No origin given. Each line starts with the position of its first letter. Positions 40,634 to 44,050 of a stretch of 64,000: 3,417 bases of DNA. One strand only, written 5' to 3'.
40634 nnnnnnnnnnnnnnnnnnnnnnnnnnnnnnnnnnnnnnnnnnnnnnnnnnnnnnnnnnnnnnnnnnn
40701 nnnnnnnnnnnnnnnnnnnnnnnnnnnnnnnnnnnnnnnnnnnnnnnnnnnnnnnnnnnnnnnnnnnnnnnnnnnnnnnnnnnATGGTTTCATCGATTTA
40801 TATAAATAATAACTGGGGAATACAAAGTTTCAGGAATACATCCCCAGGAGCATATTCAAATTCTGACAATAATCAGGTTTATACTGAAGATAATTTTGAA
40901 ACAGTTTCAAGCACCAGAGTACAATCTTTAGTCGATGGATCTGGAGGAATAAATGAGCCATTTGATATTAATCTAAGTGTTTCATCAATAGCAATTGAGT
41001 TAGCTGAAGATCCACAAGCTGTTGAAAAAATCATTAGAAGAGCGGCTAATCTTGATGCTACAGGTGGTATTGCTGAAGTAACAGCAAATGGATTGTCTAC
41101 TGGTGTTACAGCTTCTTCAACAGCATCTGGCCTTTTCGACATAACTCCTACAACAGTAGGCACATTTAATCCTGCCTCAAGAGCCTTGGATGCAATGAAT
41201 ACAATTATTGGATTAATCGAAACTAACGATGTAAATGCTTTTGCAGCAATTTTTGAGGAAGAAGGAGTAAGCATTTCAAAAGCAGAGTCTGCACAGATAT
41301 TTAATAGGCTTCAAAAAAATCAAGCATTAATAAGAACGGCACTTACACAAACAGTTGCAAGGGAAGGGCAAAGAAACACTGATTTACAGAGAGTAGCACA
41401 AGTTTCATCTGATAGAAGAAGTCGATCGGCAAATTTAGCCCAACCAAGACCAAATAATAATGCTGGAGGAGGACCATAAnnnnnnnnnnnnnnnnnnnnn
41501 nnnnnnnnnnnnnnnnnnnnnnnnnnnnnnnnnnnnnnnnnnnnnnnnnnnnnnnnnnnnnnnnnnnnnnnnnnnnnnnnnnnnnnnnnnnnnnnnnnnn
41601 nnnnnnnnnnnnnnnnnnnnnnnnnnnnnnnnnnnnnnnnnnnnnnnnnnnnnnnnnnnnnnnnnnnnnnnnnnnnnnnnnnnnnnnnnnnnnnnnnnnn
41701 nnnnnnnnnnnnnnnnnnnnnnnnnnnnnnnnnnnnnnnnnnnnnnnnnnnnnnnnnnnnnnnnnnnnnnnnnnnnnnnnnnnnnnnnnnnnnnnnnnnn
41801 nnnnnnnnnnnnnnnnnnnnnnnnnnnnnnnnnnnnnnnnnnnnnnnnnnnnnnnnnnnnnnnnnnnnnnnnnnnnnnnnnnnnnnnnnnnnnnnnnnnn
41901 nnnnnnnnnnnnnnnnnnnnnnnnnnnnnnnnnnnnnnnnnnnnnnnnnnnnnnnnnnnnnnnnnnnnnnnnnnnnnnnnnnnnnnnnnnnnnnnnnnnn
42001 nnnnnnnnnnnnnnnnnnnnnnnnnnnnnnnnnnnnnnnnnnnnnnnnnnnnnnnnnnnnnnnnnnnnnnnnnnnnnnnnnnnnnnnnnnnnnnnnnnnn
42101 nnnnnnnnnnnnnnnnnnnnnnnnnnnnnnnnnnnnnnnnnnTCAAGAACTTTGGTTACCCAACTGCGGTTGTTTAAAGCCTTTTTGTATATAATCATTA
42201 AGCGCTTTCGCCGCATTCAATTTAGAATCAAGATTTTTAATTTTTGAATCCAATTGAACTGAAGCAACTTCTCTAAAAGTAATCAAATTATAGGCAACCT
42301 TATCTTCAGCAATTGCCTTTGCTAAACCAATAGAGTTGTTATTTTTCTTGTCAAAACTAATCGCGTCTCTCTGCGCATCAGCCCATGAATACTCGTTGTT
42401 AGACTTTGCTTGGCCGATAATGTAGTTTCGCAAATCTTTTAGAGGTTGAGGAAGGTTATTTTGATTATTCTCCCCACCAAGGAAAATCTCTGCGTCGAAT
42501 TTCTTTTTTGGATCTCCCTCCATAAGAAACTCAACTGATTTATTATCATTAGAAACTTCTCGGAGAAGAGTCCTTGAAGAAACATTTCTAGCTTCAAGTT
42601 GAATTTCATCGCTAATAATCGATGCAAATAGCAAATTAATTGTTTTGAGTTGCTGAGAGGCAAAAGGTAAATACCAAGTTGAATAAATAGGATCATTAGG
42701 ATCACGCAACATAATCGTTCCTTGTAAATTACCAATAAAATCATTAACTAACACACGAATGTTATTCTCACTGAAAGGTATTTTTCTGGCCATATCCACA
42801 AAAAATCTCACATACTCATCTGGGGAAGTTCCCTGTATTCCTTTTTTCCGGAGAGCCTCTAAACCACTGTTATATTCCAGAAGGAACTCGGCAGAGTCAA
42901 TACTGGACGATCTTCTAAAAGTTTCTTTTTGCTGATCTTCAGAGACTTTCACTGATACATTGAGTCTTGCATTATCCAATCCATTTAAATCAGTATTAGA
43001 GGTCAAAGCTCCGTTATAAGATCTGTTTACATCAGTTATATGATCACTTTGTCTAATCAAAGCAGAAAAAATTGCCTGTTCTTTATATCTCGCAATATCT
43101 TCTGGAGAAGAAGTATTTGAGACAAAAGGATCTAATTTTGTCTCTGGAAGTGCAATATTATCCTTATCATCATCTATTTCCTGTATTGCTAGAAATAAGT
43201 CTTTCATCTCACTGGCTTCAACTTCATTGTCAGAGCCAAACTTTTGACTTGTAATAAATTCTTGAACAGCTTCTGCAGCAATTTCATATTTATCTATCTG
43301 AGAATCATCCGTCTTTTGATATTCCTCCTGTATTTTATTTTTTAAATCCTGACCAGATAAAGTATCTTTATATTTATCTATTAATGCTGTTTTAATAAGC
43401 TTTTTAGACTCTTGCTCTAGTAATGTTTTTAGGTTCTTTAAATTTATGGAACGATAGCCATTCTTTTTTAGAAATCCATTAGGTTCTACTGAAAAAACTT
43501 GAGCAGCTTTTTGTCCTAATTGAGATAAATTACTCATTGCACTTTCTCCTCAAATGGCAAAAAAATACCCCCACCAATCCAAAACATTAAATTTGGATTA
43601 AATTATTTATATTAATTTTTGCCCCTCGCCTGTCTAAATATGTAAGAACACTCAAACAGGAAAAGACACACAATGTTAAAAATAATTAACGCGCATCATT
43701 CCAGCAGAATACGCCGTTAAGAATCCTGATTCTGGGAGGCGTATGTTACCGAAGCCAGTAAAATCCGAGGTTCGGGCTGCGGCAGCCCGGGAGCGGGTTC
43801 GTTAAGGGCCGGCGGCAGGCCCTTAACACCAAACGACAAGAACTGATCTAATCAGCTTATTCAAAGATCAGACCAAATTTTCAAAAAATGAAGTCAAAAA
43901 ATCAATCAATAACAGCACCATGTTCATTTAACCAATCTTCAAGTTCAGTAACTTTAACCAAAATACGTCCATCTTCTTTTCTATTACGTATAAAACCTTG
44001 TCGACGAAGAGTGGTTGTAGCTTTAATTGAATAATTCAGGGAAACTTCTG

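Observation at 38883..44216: tRNA-Ser-adjacent accessory block: HepT/MNT pair, three tandem paralogs, convergent 464-aa unknown, GC-rich RNA-like element, small HTH protein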

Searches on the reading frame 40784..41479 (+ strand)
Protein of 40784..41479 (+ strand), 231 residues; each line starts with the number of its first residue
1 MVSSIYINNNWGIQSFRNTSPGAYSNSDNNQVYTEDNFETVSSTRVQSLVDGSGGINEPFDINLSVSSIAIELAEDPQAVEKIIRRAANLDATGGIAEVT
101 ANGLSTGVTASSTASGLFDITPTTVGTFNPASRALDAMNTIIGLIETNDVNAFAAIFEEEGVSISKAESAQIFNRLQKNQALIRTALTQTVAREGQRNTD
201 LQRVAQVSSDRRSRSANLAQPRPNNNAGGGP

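Call 4: search_protein_families(library=pfam, proteins=[window:40784-41479:+], max_evalue=0.1)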
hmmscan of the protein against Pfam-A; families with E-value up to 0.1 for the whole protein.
window:40784-41479:+ (231 aa): 1 family
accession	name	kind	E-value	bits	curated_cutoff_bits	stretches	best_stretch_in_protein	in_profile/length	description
PF03486.20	HI0933_like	-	0.053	13.4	50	1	116-212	45-140/244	HI0933-like protein Rossmann domain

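Call 5: search_protein_families(library=ncbifam, proteins=[window:40784-41479:+], max_evalue=0.1)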
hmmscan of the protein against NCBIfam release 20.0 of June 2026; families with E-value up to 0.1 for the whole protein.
window:40784-41479:+ (231 aa): 1 family
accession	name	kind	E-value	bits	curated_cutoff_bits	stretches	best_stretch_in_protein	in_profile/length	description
NF045790.1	OxalOxreddelta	equivalog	0.052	12.7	230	1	73-186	115-219/316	oxalate oxidoreductase subunit delta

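Call 11: find_homologous_proteins(query=window:40784-41479:+)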
Query window:40784-41479:+ (231 aa): 3 proteins with E <= 0.001 among 1557 candidates.
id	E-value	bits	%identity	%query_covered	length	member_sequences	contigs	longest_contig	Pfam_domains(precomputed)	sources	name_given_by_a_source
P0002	4.8e-139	479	100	100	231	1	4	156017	-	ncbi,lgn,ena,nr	ncbi:MAG: hypothetical protein QNJ31_00295 [Candidatus Caenarcaniphilales bacterium]|nr:hypothetical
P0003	4.3e-73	264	75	74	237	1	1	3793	-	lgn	-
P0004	4.1e-37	146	48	75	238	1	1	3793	-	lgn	-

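Call 12: find_encoding_contigs(protein=P0003, flank=10000)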
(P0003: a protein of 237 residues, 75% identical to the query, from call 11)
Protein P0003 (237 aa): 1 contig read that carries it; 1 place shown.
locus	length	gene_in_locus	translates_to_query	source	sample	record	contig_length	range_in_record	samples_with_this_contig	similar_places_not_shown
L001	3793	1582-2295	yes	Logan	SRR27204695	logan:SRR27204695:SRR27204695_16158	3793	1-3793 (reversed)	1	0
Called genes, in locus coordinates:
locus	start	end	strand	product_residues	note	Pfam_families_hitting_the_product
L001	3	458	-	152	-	?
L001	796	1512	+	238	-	-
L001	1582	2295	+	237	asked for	-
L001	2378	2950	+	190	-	-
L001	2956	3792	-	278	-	?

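Call 30: find_related_loci(query=A3, collection=metagenome_contigs, flank=10000)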
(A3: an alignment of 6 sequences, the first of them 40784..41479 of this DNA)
Query A3 (231 aa) in metagenome_contigs; peptide patterns used: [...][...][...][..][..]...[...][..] (x = any residue, [..] = any of these).
93 stretches matched a pattern, but none encodes a relative of the query by tblastn (E <= 1e-3).

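Call 60: predict_structure(alignment_id=A4)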
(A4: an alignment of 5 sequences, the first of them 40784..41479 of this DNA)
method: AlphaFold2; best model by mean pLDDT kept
length: 231 residues; sequences in the alignment: 5
mean_pLDDT: 50.7   pTM: 0.44
mean pLDDT of the five models: 50.7, 46.3, 43.4, 36.9, 36.5
residues with pLDDT >= 90: 0; 70-90: 62; 50-70: 54; < 50: 115
segments of 3 or more residues with pLDDT < 50: 1-62, 92-128, 220-231
pLDDT, mean of each block of 10 residues (from residue 1): 29 31 27 25 25 26 63 75 65 40 34 33 37 71 81 76 74 83 71 54 52 53 43 40
secondary structure, 60 per line:
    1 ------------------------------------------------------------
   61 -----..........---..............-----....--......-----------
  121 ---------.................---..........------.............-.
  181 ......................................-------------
elements in order: H66-75 H79-92 E98-101 E104-109 H130-146 H150-159 H166-178 H180-218

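Call 74: search_protein_families(library=padloc, proteins=[window:40784-41479:+], max_evalue=0.01)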
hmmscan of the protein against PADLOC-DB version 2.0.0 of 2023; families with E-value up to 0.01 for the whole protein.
window:40784-41479:+ (231 aa): 0 families

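Call 75: search_protein_families(library=phrogs, proteins=[window:40784-41479:+], max_evalue=0.01)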
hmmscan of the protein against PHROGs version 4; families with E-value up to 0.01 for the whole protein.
window:40784-41479:+ (231 aa): 0 families

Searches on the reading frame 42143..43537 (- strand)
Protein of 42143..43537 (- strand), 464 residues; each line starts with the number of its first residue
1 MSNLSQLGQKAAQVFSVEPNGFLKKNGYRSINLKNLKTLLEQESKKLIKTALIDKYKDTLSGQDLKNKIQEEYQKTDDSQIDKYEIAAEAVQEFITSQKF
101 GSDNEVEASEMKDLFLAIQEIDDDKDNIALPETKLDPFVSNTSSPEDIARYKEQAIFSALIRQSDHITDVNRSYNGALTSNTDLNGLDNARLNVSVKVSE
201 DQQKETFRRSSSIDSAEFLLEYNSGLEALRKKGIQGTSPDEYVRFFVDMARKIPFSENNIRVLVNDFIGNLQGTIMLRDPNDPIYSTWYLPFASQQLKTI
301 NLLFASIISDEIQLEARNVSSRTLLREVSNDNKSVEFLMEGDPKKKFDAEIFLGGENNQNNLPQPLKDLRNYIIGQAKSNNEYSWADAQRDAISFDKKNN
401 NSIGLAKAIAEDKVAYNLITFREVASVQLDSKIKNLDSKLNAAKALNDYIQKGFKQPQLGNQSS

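Call 4: search_protein_families(library=pfam, proteins=[window:42143-43537:-], max_evalue=0.1)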
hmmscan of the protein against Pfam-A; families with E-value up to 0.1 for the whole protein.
window:42143-43537:- (464 aa): 1 family
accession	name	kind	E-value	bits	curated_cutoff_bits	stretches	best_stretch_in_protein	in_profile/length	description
PF01326.24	PPDK_N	-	0.032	13.9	27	1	54-109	31-86/328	Pyruvate phosphate dikinase, AMP/ATP-binding domain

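Call 5: search_protein_families(library=ncbifam, proteins=[window:42143-43537:-], max_evalue=0.1)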
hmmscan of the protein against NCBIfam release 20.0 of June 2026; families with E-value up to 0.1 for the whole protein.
window:42143-43537:- (464 aa): 0 families

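Call 10: find_homologous_proteins(query=window:42143-43537:-)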
Query window:42143-43537:- (464 aa): 1 proteins with E <= 0.001 among 8000 candidates.
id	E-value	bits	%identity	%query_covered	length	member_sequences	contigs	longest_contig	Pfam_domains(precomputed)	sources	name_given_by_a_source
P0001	4.4e-294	993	100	100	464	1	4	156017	-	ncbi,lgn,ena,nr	ncbi:MAG: hypothetical protein QNJ31_00305 [Candidatus Caenarcaniphilales bacterium]|nr:hypothetical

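Call 13: find_encoding_contigs(protein=P0001, flank=10000)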
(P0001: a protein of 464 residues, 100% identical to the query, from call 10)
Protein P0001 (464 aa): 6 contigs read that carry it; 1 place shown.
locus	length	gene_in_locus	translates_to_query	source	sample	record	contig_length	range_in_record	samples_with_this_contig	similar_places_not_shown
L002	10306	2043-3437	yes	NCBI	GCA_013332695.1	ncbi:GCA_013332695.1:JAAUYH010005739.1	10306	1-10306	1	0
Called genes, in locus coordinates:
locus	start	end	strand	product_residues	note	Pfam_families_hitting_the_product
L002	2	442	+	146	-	?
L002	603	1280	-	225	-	PF00834:Ribul_P_3_epim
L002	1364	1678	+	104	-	-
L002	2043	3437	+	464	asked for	-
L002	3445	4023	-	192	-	-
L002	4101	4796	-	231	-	-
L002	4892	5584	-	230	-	-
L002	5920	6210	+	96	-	PF01909:NTP_transf_2, PF18765:Polbeta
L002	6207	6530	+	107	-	PF01934:HepT-like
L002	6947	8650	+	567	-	PF00512:HisKA, PF02518:HATPase_c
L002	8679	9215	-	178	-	PF03358:FMN_red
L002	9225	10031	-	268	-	PF00106:adh_short (weak), PF03435:Sacchrp_dh_NADP (weak), PF00106:adh_short, PF13561:adh_short_C2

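Call 29: find_related_loci(query=A2, collection=genome_contigs, flank=10000)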
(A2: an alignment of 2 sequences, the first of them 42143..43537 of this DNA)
Query A2 (464 aa) in genome_contigs; peptide patterns used: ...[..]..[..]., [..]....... (x = any residue, [..] = any of these).
232 stretches matched a pattern, but none encodes a relative of the query by tblastn (E <= 1e-3).

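Call 61: search_protein_representatives(protein=window:42143-43537:-)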
Query: 464 residues. Proteins with E-value up to 0.001 (for the whole library): 4; up to 1e-10: 3; up to 1e-30: 1. The best 4 are listed.
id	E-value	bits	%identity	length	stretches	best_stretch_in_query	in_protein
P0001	1.4e-294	992.7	100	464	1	1-464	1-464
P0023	4.2e-26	108.4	29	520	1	53-458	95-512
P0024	1.9e-11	60.1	27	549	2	156-455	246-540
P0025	1.4e-06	44.1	37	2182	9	168-215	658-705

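Call 66: find_encoding_contigs(protein=P0023, flank=8000, max_places=2)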
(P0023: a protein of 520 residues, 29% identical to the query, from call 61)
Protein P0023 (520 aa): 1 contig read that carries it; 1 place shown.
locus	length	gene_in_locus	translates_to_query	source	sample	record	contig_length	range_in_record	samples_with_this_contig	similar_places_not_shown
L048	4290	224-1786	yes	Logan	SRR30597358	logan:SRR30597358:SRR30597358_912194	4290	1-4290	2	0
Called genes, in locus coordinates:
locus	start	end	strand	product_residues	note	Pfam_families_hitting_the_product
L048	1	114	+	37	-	?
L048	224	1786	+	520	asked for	-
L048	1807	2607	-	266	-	-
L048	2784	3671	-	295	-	-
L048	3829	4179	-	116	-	-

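Call 70: predict_structure(alignment_id=A7)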
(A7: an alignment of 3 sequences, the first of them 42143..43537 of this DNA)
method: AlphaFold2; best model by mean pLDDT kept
length: 464 residues; sequences in the alignment: 3
mean_pLDDT: 43.2   pTM: 0.36
mean pLDDT of the five models: 43.2, 41.0, 40.7, 36.3, 35.6
residues with pLDDT >= 90: 0; 70-90: 29; 50-70: 122; < 50: 313
segments of 3 or more residues with pLDDT < 50: 1-214, 233-237, 272-294, 316-345, 357-359, 401-412, 442-464
pLDDT, mean of each block of 10 residues (from residue 1): 28 30 24 30 30 29 42 43 38 36 31 33 31 29 36 32 24 22 23 24 31 54 69 52 76 66 68 40 30 54 60 49 29 33 54 51 63 78 66 63 35 58 67 58 43 34 31
secondary structure, 60 per line:
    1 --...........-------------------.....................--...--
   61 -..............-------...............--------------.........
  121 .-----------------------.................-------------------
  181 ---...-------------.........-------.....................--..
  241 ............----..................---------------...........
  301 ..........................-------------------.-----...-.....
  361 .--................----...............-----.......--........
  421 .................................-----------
elements in order: H3-13 H33-53 H62-75 H83-97 H112-121 H145-161 H200-208 H216-236 H239-252 H257-274 H290-326 H356-361 H364-379 H385-398 H404-410 H413-453

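Call 74: search_protein_families(library=padloc, proteins=[window:42143-43537:-], max_evalue=0.01)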
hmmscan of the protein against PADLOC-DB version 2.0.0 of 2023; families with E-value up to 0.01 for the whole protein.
window:42143-43537:- (464 aa): 0 families

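Call 75: search_protein_families(library=phrogs, proteins=[window:42143-43537:-], max_evalue=0.01)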
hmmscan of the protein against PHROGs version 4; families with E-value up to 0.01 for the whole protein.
window:42143-43537:- (464 aa): 0 families

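Call 83: search_solved_structures(query=A7, max_evalue=5)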
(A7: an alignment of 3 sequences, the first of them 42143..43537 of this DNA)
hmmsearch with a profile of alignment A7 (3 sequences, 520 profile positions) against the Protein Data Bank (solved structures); distinct sequences matched with E-value up to 5: 5.
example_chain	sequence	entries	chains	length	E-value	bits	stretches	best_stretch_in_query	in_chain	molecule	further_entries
8snb_1o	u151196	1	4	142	0.14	14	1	63-159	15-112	Meiosis-specific nuclear structural protein 1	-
8ygr_C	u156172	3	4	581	0.73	11.6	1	469-512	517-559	Outer capsid protein VP4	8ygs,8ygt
8ygr_A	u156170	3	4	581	0.75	11.6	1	469-512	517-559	Outer capsid protein VP4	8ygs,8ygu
8ygr_B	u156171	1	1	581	0.75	11.6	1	469-512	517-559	Outer capsid protein VP4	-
6yba_M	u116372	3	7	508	0.86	11.4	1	196-222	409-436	Penton protein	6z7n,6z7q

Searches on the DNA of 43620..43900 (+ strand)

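Call 67: search_dna_similar(query=window:43680-43880:+, collection=plasmids, mode=distant, max_evalue=0.01)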
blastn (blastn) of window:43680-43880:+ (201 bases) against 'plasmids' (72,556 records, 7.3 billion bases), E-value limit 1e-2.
No match.

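Call 68: search_dna_similar(query=window:43680-43880:+, collection=phages, mode=distant, max_evalue=0.01)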
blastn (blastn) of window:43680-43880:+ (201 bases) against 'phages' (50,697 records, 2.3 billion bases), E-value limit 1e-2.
No match.

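Call 86: search_rna_families(source=window, start=43620, end=43900, threshold=evalue, max_evalue=10, show_alignments=2)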
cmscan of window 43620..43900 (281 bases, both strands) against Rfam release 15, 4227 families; matches with E-value up to 10: 1.
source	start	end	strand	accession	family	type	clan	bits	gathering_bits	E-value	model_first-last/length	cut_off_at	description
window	43790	43827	+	RF01682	P8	Gene; sRNA;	-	15.8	60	2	1-78/78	no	Pseudomonas sRNA P8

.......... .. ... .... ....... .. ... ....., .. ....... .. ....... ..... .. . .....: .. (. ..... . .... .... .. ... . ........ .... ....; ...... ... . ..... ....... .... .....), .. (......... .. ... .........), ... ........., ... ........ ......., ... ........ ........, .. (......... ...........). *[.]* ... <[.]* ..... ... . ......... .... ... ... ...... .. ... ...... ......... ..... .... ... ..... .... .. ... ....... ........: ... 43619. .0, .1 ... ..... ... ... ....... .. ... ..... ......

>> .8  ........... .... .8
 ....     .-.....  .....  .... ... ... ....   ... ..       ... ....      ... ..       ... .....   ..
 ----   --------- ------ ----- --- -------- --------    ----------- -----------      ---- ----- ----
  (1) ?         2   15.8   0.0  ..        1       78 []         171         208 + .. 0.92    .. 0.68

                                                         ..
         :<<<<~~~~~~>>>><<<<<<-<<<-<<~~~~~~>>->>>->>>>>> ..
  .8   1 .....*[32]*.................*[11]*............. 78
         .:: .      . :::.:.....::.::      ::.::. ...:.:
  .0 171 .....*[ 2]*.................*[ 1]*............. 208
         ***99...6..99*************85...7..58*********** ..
